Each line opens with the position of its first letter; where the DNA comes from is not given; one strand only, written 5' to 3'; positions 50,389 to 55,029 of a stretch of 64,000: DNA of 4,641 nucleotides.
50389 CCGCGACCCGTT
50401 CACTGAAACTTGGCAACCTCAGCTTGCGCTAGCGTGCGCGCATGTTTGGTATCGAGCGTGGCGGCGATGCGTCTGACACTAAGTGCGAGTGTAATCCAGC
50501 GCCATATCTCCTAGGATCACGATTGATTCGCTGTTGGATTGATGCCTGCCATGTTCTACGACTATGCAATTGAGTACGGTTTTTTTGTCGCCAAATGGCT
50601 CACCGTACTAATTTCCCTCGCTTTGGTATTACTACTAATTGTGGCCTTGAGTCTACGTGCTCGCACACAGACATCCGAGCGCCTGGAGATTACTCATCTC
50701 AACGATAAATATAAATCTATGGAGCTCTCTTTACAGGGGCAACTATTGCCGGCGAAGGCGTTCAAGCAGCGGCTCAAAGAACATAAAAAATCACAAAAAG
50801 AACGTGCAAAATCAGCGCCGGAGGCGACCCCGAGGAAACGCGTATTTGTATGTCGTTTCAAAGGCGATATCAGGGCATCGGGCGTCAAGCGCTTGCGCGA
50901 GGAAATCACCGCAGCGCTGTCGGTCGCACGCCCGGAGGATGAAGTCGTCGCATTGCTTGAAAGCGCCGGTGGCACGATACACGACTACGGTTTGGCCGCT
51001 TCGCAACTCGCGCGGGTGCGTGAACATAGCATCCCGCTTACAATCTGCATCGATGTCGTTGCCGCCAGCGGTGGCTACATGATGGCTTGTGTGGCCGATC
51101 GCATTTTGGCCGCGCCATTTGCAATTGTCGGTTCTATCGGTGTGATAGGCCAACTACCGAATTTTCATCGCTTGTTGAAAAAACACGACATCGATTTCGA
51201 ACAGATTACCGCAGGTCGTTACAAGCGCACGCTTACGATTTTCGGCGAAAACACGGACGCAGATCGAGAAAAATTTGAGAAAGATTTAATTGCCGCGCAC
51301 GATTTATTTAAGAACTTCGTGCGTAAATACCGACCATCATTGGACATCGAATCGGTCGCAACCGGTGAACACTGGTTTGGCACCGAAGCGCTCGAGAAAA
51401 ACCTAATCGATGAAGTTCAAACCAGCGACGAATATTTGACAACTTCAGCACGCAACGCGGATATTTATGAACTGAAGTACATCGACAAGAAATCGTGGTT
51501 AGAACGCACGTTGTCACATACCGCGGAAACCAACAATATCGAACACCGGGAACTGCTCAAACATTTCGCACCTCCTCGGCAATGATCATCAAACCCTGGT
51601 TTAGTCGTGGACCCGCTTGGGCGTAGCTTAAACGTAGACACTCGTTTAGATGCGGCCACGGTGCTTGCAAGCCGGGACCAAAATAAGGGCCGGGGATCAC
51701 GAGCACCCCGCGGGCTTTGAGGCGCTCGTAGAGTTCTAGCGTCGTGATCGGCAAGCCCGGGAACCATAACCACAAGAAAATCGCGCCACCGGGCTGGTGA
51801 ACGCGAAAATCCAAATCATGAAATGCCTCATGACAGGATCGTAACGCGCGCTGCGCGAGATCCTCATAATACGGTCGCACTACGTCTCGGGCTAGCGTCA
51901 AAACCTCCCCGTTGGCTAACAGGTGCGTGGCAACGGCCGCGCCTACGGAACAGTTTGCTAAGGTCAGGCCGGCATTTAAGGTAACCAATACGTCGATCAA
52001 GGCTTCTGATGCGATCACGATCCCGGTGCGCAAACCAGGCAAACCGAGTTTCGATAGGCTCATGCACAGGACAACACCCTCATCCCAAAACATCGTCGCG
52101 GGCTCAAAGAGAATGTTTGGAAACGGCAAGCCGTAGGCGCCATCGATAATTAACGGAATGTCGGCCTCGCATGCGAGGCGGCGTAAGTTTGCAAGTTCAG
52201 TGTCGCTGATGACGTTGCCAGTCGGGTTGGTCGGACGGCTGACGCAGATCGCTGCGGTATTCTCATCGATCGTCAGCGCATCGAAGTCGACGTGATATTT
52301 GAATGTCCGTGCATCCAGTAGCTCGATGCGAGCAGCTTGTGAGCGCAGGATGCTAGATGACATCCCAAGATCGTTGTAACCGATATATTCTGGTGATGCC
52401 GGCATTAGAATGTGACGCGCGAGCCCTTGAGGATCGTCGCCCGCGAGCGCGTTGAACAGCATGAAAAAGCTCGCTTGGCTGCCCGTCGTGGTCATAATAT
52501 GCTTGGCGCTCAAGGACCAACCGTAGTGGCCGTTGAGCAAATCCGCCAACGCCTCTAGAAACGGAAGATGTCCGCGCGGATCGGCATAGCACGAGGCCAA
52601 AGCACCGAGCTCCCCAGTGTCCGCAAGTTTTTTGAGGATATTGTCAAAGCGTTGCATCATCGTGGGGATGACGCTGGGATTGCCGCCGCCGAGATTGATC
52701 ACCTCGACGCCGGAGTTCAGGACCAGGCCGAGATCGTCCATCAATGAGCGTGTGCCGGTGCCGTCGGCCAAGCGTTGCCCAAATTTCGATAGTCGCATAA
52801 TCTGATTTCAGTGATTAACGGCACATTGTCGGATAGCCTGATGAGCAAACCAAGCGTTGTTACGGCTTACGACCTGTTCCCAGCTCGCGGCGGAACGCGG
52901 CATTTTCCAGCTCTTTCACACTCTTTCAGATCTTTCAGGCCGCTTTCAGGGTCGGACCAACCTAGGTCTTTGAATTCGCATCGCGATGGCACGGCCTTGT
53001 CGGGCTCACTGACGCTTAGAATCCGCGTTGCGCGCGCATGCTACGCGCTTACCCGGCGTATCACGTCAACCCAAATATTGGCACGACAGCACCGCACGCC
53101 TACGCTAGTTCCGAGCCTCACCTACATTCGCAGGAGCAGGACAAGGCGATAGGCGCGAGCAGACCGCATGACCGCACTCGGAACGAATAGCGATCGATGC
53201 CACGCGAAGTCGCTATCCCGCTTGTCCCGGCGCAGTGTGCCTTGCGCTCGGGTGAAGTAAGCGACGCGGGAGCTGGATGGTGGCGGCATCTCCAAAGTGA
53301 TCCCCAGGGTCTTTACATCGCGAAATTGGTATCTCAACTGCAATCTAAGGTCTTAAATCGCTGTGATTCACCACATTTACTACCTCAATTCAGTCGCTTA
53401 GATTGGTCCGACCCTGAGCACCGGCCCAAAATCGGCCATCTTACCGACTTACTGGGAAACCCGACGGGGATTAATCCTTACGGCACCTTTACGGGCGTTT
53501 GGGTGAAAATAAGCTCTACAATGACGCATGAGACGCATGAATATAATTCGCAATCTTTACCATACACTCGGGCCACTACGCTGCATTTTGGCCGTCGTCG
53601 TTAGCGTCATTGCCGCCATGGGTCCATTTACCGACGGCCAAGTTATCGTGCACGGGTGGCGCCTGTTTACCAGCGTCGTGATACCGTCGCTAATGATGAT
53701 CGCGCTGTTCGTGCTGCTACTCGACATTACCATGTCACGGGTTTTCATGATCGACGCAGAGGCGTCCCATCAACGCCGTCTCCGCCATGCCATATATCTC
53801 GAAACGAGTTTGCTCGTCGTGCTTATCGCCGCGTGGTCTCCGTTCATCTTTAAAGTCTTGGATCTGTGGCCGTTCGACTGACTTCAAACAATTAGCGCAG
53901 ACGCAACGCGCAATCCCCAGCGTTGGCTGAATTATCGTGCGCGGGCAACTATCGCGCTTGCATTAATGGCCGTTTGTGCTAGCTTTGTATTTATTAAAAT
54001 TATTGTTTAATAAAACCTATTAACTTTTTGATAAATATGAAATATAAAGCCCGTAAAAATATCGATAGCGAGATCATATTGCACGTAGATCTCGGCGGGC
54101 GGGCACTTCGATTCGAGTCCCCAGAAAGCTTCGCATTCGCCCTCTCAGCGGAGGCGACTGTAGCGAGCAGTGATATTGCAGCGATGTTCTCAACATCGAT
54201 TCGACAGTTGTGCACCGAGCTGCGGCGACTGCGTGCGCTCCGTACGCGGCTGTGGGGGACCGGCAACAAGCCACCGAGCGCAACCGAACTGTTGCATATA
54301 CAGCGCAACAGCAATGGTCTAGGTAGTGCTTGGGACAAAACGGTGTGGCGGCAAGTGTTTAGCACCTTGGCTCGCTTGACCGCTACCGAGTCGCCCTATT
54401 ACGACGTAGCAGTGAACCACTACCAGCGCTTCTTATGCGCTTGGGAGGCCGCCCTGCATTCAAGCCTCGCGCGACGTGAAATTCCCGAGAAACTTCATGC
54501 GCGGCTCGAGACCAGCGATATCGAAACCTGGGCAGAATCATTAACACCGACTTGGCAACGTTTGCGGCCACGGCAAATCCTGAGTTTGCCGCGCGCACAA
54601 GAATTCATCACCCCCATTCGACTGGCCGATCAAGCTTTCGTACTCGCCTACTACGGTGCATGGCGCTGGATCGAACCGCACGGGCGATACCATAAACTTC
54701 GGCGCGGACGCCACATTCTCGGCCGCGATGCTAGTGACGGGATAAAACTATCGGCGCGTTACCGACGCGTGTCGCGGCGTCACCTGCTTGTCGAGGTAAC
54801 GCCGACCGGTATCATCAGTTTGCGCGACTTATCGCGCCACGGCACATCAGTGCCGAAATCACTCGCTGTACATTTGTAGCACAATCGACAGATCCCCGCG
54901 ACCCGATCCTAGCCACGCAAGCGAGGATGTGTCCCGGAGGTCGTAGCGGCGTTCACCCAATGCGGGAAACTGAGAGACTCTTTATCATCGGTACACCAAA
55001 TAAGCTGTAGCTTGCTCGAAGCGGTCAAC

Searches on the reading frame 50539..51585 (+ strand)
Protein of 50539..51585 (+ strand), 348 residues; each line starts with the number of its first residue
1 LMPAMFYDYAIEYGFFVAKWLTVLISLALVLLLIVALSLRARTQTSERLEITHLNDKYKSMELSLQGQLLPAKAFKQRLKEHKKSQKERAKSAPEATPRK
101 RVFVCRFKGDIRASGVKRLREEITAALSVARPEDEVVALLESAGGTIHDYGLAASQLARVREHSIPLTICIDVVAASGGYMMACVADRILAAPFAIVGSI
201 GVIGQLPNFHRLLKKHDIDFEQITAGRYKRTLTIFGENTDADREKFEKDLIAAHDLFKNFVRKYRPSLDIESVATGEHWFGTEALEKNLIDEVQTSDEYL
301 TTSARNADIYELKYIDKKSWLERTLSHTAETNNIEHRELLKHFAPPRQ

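Call 56: search_protein_families(library=pfam, proteins=[window:50539-51585:+], max_evalue=0.001)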
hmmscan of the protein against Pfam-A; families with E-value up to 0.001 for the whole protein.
window:50539-51585:+ (348 aa): 3 families
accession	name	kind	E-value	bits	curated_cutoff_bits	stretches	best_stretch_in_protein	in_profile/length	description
PF08496.15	Peptidase_S49_N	-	1.5e-47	161.8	27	1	10-157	3-147/147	Peptidase family S49 N-terminal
PF01343.23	Peptidase_S49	-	7.6e-43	146.6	24.9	1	161-308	3-152/154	Peptidase family S49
PF01972.22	SDH_protease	-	7.4e-05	22.3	31.3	1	121-207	79-163/286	ClpP-like SDH-type serine proteinase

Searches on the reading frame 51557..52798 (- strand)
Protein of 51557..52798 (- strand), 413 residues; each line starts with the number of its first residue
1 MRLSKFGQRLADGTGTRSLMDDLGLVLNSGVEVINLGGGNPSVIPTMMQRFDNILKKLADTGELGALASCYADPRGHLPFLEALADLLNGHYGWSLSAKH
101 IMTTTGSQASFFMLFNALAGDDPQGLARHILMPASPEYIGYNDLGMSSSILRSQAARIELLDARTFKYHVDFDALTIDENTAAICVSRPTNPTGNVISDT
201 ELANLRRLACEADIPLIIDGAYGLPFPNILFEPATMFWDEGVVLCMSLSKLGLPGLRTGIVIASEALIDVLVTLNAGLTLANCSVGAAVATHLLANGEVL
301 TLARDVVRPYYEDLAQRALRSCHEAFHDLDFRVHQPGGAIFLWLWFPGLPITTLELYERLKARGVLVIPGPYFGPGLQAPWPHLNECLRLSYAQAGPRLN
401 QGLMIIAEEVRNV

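Call 56: search_protein_families(library=pfam, proteins=[window:51557-52798:-], max_evalue=0.001)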
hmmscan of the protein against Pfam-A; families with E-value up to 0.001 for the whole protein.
window:51557-52798:- (413 aa): 1 family
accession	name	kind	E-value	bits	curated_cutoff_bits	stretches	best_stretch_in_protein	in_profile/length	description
PF00155.27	Aminotran_1_2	-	1.6e-26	93.8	19.7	1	32-394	2-348/361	Aminotransferase class I and II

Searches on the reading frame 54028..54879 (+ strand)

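Call 56: search_protein_families(library=pfam, proteins=[window:54028-54879:+], max_evalue=0.001)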
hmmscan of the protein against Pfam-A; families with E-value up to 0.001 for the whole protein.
window:54028-54879:+ (283 aa): 1 family
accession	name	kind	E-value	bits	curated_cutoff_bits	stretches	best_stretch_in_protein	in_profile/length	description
PF00498.31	FHA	-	0.00012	22.9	20.7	1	230-275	2-46/67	FHA domain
